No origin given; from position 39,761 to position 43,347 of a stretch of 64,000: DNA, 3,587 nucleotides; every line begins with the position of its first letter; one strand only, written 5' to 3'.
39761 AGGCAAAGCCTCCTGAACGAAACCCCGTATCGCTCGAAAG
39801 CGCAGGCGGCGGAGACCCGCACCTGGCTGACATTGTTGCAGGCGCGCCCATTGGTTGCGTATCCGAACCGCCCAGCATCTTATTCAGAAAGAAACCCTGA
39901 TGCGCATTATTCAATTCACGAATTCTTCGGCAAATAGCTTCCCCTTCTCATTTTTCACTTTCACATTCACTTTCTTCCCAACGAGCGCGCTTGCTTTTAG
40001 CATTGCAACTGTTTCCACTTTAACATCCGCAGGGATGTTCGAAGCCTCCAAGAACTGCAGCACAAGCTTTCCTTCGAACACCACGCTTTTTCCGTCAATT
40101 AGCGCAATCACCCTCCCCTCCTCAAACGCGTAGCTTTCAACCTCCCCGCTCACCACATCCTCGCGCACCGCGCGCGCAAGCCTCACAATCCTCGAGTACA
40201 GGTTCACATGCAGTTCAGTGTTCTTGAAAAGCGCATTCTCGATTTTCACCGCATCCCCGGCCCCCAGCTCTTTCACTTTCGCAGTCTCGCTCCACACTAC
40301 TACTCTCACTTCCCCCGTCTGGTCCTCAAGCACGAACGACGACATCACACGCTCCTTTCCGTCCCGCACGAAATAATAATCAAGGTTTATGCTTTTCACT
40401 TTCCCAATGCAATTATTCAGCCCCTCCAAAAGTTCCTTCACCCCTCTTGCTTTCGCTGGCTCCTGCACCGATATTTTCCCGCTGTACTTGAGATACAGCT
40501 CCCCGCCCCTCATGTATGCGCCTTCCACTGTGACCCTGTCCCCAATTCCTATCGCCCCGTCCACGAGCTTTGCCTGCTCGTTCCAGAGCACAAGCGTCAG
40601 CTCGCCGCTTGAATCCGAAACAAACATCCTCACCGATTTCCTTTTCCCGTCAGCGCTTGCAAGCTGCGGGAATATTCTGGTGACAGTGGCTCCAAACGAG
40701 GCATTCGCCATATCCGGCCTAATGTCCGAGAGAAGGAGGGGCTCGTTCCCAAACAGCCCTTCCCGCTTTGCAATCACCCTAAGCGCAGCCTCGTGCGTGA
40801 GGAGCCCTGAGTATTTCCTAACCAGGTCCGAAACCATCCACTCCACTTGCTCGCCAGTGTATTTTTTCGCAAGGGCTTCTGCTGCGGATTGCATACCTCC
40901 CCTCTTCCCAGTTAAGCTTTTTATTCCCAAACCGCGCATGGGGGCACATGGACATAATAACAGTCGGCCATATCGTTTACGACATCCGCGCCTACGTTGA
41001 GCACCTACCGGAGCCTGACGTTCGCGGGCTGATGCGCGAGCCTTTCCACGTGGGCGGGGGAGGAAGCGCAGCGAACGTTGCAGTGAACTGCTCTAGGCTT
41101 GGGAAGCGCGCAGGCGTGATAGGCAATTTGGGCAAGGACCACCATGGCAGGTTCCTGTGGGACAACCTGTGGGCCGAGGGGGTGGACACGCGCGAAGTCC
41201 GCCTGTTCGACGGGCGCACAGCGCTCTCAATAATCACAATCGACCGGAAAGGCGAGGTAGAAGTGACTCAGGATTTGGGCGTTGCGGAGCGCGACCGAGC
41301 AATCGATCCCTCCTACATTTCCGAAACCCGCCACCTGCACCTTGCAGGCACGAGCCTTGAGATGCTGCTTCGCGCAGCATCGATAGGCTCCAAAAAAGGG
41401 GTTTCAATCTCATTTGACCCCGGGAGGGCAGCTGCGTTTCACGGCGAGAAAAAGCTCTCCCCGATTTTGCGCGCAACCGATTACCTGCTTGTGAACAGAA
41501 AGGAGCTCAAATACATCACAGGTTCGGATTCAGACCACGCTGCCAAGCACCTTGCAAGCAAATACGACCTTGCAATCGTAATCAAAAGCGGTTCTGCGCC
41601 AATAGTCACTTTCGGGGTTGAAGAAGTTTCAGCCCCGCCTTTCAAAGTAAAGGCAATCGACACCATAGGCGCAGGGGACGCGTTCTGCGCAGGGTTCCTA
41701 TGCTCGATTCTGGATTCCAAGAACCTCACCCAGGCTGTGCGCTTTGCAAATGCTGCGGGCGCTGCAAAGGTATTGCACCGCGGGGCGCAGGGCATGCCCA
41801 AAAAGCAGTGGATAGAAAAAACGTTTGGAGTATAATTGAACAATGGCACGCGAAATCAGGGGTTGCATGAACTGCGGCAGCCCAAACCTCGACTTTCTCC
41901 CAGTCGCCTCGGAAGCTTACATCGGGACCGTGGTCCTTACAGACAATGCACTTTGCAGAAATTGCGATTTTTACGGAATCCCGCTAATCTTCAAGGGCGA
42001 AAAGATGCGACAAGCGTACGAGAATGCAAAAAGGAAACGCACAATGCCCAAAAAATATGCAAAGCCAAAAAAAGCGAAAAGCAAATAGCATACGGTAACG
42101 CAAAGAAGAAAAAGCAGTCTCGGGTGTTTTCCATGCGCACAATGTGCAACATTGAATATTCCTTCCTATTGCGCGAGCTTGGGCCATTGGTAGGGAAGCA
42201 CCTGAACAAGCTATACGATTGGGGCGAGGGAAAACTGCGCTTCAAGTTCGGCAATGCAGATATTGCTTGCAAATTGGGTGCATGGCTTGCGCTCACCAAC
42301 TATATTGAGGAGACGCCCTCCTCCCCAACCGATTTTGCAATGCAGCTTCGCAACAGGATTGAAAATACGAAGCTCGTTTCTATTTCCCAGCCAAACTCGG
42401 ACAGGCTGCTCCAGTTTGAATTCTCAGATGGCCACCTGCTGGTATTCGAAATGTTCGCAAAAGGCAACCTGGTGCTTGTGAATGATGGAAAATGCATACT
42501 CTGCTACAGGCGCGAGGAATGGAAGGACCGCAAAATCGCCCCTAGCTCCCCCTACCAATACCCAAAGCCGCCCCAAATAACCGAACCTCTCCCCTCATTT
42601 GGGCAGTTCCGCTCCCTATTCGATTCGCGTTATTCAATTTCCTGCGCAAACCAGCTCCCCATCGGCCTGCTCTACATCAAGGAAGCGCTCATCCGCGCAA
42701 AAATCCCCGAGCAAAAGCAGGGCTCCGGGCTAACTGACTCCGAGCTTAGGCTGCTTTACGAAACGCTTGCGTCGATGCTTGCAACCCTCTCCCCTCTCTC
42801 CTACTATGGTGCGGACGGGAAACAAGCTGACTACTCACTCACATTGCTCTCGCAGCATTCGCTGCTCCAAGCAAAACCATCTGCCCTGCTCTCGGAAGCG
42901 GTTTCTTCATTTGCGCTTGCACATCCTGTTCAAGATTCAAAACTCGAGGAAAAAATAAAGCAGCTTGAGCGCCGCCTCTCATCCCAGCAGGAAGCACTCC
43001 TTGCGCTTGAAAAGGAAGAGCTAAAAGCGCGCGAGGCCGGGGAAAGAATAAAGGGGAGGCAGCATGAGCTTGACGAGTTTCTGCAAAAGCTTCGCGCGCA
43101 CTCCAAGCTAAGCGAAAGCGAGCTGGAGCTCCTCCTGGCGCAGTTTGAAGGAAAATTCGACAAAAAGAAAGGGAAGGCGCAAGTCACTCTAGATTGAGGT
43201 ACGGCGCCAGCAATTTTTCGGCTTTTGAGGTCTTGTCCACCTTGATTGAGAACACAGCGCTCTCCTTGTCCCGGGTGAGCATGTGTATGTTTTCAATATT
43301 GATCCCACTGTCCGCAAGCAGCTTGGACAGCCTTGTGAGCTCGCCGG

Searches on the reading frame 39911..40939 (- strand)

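Call 9: search_protein_families(library=pfam, proteins=[window:39911-40939:-], max_evalue=0.001)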
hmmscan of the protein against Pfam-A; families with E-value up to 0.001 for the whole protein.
window:39911-40939:- (342 aa): 2 families
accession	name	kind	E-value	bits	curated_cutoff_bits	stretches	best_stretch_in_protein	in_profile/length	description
PF01336.31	tRNA_anti-codon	-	2.3e-10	40.7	27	1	179-239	5-59/75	OB-fold nucleic acid binding domain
PF17244.8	CDC24_OB3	-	7.8e-09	36.1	25.4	0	72-140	1-72/216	Cell division control protein 24, OB domain 3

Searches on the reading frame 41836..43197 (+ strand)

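Call 68: search_protein_families(library=pfam, proteins=[window:41836-43197:+], max_evalue=0.0001)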
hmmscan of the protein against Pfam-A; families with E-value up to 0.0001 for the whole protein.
window:41836-43197:+ (453 aa): 1 family
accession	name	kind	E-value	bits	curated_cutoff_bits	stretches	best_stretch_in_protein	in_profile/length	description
PF05833.16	NFACT_N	-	1.1e-26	94.1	31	1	113-419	10-346/456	NFACT N-terminal and middle domains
